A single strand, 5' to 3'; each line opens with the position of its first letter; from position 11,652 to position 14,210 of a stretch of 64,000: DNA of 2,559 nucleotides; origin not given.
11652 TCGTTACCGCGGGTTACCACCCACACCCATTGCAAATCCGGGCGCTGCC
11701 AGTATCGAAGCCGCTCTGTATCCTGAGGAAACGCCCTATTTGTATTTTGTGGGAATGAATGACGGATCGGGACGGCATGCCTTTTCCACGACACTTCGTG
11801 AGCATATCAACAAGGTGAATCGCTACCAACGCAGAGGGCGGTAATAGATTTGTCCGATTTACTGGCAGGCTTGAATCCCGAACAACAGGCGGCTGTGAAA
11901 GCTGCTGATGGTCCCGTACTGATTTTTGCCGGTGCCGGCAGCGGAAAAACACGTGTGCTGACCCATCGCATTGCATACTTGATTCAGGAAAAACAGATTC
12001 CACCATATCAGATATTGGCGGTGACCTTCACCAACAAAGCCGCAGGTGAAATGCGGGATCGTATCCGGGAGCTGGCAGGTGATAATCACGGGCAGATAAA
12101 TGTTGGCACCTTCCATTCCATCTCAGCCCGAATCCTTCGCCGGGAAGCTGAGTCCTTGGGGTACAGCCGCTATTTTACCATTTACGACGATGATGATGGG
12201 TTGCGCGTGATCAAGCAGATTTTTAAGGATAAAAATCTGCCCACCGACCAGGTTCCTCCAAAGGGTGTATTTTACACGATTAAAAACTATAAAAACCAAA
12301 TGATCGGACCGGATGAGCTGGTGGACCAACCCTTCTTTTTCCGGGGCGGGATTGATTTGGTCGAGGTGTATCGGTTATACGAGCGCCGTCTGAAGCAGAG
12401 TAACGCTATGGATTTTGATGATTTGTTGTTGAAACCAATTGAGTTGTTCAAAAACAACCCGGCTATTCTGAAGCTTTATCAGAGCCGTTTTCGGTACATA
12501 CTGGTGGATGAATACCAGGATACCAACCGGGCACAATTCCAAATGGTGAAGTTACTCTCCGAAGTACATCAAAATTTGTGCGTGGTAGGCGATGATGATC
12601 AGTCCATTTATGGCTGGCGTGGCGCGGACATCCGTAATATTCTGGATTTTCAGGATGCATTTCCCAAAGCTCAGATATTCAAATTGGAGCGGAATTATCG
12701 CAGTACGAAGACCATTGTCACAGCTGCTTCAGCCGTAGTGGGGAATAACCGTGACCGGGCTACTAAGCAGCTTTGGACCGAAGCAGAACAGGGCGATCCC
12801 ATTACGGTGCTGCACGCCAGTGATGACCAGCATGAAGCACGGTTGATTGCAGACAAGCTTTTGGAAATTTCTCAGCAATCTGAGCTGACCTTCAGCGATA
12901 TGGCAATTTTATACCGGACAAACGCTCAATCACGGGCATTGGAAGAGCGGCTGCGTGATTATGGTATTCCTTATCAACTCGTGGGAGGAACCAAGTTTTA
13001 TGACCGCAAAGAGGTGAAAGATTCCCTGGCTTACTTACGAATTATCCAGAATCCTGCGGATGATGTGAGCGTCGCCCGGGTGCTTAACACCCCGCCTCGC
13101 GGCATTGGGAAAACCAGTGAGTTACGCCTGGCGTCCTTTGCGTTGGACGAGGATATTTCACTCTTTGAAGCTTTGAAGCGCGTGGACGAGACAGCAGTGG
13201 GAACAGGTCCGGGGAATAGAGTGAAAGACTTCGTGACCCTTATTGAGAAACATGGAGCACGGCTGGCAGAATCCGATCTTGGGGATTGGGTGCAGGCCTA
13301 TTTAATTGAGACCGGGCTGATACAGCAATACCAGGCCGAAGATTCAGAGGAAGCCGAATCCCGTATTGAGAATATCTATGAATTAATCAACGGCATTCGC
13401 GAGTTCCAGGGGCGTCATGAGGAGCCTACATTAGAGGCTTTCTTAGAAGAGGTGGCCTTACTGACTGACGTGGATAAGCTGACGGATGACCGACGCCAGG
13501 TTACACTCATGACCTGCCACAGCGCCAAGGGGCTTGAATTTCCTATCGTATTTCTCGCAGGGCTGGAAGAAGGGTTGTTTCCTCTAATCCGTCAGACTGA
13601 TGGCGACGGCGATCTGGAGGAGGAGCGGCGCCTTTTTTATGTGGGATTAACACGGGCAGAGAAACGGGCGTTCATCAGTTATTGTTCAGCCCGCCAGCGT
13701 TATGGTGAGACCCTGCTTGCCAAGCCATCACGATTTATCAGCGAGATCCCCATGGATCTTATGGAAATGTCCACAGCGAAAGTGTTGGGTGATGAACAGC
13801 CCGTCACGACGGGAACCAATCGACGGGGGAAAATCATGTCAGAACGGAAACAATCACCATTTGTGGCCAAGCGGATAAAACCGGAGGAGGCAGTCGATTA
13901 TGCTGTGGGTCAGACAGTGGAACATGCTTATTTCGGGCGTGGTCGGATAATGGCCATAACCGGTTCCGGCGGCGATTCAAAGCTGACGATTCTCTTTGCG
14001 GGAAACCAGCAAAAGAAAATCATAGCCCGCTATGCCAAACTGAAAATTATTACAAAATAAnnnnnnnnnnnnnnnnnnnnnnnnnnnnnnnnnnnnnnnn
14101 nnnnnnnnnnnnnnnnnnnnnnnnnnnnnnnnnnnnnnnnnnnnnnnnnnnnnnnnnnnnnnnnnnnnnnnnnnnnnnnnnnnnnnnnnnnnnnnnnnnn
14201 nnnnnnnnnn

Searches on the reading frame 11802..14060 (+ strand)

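Call 59: search_protein_families(library=pfam, proteins=[window:11802-14060:+], max_evalue=0.00001)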
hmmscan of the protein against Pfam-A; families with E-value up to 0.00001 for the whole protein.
window:11802-14060:+ (752 aa): 6 families
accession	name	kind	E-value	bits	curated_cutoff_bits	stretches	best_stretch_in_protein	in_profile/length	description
PF00580.27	UvrD-helicase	-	2.5e-92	309.8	23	1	24-288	1-271/271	UvrD/REP helicase N-terminal domain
PF13361.12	UvrD_C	-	9.8e-78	262.4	25.6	1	294-629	2-349/350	UvrD-like helicase C-terminal domain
PF13245.12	AAA_19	-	1.5e-23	83.9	25.1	1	28-271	1-132/134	AAA domain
PF13538.12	UvrD_C_2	-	2e-10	40.8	27.4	1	567-625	2-51/52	UvrD-like helicase C-terminal domain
PF21196.3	PcrA_UvrD_tudor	-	4.4e-07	30.1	23.9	1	702-745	1-44/48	PcrA/UvrD tudor domain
PF13604.12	AAA_30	-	1e-06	29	27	0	24-88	2-66/191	AAA domain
